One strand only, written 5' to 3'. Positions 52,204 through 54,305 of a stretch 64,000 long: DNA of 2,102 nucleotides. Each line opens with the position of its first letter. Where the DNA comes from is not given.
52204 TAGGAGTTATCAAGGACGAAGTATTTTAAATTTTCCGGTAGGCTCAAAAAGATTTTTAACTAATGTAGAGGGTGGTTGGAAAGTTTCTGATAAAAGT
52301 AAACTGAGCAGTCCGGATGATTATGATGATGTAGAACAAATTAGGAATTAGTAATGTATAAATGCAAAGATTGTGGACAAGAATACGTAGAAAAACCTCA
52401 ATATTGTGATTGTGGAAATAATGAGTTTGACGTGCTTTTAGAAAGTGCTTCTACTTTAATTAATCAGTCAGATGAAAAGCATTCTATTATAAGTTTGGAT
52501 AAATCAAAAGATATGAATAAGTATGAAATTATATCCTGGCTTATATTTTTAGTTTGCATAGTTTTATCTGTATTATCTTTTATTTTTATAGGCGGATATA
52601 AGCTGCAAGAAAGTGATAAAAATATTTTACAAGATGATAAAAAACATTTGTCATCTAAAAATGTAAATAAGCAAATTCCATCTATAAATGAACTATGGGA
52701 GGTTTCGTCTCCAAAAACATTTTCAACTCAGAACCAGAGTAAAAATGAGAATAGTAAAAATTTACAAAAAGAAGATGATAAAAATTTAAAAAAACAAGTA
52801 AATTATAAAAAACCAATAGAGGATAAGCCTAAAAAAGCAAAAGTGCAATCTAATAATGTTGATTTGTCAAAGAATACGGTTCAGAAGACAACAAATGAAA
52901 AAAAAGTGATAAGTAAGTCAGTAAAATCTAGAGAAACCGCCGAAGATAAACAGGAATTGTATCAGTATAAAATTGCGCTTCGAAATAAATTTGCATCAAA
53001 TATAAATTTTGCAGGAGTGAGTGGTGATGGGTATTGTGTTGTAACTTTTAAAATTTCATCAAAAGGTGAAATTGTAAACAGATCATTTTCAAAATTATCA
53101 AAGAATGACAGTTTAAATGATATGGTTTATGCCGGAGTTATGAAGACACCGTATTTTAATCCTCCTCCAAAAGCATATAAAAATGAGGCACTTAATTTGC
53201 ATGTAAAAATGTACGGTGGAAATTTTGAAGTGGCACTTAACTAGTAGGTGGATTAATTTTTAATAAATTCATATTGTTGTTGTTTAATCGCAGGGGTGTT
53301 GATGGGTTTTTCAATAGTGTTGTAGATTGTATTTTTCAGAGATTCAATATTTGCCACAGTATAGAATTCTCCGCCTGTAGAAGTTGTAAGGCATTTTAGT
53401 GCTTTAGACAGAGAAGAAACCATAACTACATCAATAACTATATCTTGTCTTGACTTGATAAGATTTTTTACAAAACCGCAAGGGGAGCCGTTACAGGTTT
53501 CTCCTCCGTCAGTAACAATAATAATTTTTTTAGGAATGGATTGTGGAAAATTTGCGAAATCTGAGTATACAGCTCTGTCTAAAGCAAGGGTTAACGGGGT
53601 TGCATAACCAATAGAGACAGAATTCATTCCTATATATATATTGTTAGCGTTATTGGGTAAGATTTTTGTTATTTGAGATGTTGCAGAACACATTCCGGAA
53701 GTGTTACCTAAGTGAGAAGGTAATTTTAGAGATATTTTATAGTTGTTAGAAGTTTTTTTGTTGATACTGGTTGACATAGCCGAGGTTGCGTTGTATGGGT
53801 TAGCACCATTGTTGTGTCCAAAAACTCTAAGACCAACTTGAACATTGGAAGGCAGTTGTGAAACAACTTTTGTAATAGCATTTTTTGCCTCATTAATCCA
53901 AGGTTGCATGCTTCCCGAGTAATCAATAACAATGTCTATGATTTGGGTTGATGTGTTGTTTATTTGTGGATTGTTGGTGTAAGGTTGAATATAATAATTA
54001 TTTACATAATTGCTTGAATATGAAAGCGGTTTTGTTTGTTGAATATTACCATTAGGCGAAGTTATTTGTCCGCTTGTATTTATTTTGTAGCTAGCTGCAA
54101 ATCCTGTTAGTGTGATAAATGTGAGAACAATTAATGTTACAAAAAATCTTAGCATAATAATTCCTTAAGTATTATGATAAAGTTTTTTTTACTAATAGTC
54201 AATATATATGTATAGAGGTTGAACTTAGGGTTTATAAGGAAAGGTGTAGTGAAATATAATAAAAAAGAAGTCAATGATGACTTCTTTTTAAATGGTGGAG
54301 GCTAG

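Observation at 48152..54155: Six-gene operon plus a convergent vWA gene combining vWA, FHA-like, TonB-C-like and Gly-zipper modules, matching no named system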

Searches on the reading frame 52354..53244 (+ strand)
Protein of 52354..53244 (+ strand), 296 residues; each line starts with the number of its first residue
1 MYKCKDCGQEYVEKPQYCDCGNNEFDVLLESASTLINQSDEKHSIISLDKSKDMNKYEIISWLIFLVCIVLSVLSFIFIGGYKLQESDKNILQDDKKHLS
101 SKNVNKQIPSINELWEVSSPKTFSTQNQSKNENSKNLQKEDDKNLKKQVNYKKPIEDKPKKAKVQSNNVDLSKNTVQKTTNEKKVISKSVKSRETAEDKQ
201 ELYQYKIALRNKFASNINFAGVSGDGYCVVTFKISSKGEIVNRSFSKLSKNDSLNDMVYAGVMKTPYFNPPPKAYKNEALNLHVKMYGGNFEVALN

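Call 3: search_protein_families(library=pfam, proteins=[window:52354-53244:+], max_evalue=1)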
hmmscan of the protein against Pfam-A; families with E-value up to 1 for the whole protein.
window:52354-53244:+ (296 aa): 8 families
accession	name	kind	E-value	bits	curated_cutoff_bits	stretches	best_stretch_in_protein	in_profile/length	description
PF13103.11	TonB_2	-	3.4e-05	24.3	22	1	205-281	4-80/85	TonB C terminal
PF13800.11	Sigma_reg_N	-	0.0037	17.9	26.3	1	60-152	10-89/91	Sigma factor regulator N-terminal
PF02932.22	Neur_chan_memb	-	0.036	14.8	28.1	1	60-202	59-205/233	Neurotransmitter-gated ion-channel transmembrane region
PF13624.11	SurA_N_3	-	0.043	14.1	27.2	1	62-182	11-119/162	SurA-like N-terminal domain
PF03544.19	TonB_C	-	0.095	13.6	24.6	1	225-276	15-65/79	Gram-negative bacterial TonB protein C-terminal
PF10327.15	7TM_GPCR_Sri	-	0.13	11.9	23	1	48-112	176-240/303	Serpentine type 7TM GPCR chemoreceptor Sri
PF17319.7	DUF5362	-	0.15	12.4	25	1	32-79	45-93/94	Family of unknown function (DUF5362)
PF06796.16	NapE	-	0.25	11.4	25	1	56-82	13-38/54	Periplasmic nitrate reductase protein NapE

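Call 4: search_protein_families(library=ncbifam, proteins=[window:52354-53244:+], max_evalue=1)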
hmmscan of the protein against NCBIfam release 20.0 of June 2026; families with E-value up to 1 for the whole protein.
window:52354-53244:+ (296 aa): 5 families
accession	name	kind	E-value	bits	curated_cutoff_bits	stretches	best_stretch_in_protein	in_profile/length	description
NF045999.1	MAG1140_fam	equivalog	0.00033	20.8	35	1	56-108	4-56/126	MAG1140 family protein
NF047351.1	lipase_YSIRK_Sa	exception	0.0011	17.3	650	1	54-200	3-149/704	YSIRK-targeted triacylglycerol lipase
TIGR01352.1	tonB_Cterm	subfamily_domain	0.12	12.8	27.1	1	226-274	14-62/76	TonB family protein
NF045890.1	conj_pls20_p028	equivalog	0.14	11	150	1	56-217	91-249/377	pLS20_p028 family conjugation system transmembrane protein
NF033492.1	podovir_small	equivalog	0.21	11.5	32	1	54-73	1-19/36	putative phage replication protein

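Call 14: search_protein_families(library=padloc, proteins=[window:52354-53244:+], max_evalue=1)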
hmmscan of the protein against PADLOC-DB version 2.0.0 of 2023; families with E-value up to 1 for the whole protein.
window:52354-53244:+ (296 aa): 0 families

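Call 34: search_solved_structures(query=A5, max_evalue=10)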
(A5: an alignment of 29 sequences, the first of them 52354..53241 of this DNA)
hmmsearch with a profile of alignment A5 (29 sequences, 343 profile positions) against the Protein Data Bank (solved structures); distinct sequences matched with E-value up to 10: 20.
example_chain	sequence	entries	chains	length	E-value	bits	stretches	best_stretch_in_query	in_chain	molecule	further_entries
8qag_A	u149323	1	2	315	0.00011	24.8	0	56-115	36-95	sc-CC-6-95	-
5lw8_A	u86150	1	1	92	0.049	16.1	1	272-320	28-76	Protein TonB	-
6sly_A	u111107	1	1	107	0.062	15.8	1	272-320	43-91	Protein TonB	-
4fe8_A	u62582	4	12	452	0.093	15.2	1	112-212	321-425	Maltose-binding periplasmic protein,Huntingtin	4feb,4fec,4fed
7cu3_B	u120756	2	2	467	0.21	14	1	175-211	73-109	Transmembrane protein FAM155A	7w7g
4wth_A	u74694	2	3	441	0.82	12.1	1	112-193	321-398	Maltose-binding periplasmic protein, Ataxin-3 chimera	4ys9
2cot_A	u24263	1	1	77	1.2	11.5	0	2-14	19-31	Zinc finger protein 435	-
1mey_C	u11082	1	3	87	1.3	11.5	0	2-14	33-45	CONSENSUS ZINC FINGER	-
6ywe_7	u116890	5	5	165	1.3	11.4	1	192-274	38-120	mL49 | Uncharacterized protein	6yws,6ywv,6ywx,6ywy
3io4_A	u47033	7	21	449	1.4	11.3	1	112-197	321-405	Maltose-binding periplasmic protein,Huntingtin fusion protein | Maltose-binding periplasmic protein, HUNTINGTIN FUSION PROTEIN | Maltose-binding protein, huntin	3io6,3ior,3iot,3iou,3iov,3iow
6yw5_QQ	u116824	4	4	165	1.6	11.2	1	113-153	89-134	Mitochondrial 37S ribosomal protein S17 | uS17m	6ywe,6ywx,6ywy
9oic_A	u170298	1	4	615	1.7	11.1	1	164-236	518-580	Potassium voltage-gated channel protein Shaker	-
7sj1_A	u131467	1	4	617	1.7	11.1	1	164-236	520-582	Potassium voltage-gated channel protein Shaker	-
7sip_A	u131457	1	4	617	1.7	11.1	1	164-236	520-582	Potassium voltage-gated channel protein Shaker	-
8r2o_A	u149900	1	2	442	2.5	10.5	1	112-195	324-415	Maltodextrin-binding protein,Huntingtin, myristoylated N-terminal fragment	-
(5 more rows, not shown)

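Call 43: search_protein_families(library=pfam, alignment_id=A5, max_evalue=0.01)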
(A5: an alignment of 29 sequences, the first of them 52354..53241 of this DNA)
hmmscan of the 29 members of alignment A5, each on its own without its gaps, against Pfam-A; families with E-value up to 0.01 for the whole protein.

A. member 1, window:52354-53241:+ (296 aa): 2 families
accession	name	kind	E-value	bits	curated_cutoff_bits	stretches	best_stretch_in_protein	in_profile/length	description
PF13103.11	TonB_2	-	3.4e-05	24.3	22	1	205-281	4-80/85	TonB C terminal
PF13800.11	Sigma_reg_N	-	0.0037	17.9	26.3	0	60-152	10-89/91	Sigma factor regulator N-terminal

B. families by the number of members that match (of 29 scanned): 10 families
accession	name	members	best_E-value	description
PF13103.11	TonB_2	29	1.4e-08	TonB C terminal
PF03544.19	TonB_C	19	4.1e-06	Gram-negative bacterial TonB protein C-terminal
PF13800.11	Sigma_reg_N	1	0.0037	Sigma factor regulator N-terminal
PF19066.5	P9_TM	1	0.0052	Minor capsid protein P9 transmembrane helices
PF22251.1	PFF1_TM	1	0.0066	Vacuolar membrane protease, transmembrane domain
PF03153.18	TFIIA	1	0.0067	Transcription factor IIA, alpha/beta subunit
PF18531.7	Polo_box_2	1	0.0075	Polo box domain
PF06519.16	TolA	1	0.0077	TolA C-terminal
PF13179.11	DUF4006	1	0.0082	Family of unknown function (DUF4006)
PF25728.1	US29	1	0.009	Cytomegalovirus US29 protein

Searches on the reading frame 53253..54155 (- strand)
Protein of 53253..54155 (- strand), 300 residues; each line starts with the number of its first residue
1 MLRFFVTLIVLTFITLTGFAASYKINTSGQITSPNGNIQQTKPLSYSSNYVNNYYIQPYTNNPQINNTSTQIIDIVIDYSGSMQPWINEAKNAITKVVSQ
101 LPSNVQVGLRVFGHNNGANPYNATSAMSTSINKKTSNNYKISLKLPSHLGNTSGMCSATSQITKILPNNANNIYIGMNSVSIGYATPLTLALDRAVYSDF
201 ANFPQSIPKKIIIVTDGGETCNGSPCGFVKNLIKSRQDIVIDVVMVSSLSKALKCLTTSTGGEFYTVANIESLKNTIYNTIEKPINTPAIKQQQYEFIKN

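Call 3: search_protein_families(library=pfam, proteins=[window:53253-54155:-], max_evalue=1)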
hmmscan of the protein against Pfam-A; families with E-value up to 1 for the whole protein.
window:53253-54155:- (300 aa): 3 families
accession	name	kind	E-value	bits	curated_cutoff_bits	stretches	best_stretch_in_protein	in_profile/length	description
PF00092.34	VWA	-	1.5e-08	35.5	23.8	2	75-120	4-49/174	von Willebrand factor type A domain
PF13768.12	VWA_3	-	2.1e-05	25.1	27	1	75-116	5-46/155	von Willebrand factor type A domain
PF13519.12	VWA_2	-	3.7e-05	24.8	27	1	75-115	3-48/107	von Willebrand factor type A domain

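Call 4: search_protein_families(library=ncbifam, proteins=[window:53253-54155:-], max_evalue=1)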
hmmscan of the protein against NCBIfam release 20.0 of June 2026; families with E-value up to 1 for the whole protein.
window:53253-54155:- (300 aa): 3 families
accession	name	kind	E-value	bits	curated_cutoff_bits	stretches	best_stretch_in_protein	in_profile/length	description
TIGR03436.1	acidobact_VWFA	subfamily_domain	0.0055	16.2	81.25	1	74-216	70-188/324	VWA domain-containing protein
NF010238.0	PRK13685.1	subfamily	0.058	12.5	432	1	246-286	260-299/335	hypothetical protein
NF008501.1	PRK11411.1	subfamily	0.14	11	320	1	65-111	137-183/303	Fe(3+) dicitrate ABC transporter substrate-binding protein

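Call 14: search_protein_families(library=padloc, proteins=[window:53253-54155:-], max_evalue=1)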
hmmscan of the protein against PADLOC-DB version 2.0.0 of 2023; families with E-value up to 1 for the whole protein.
window:53253-54155:- (300 aa): 0 families
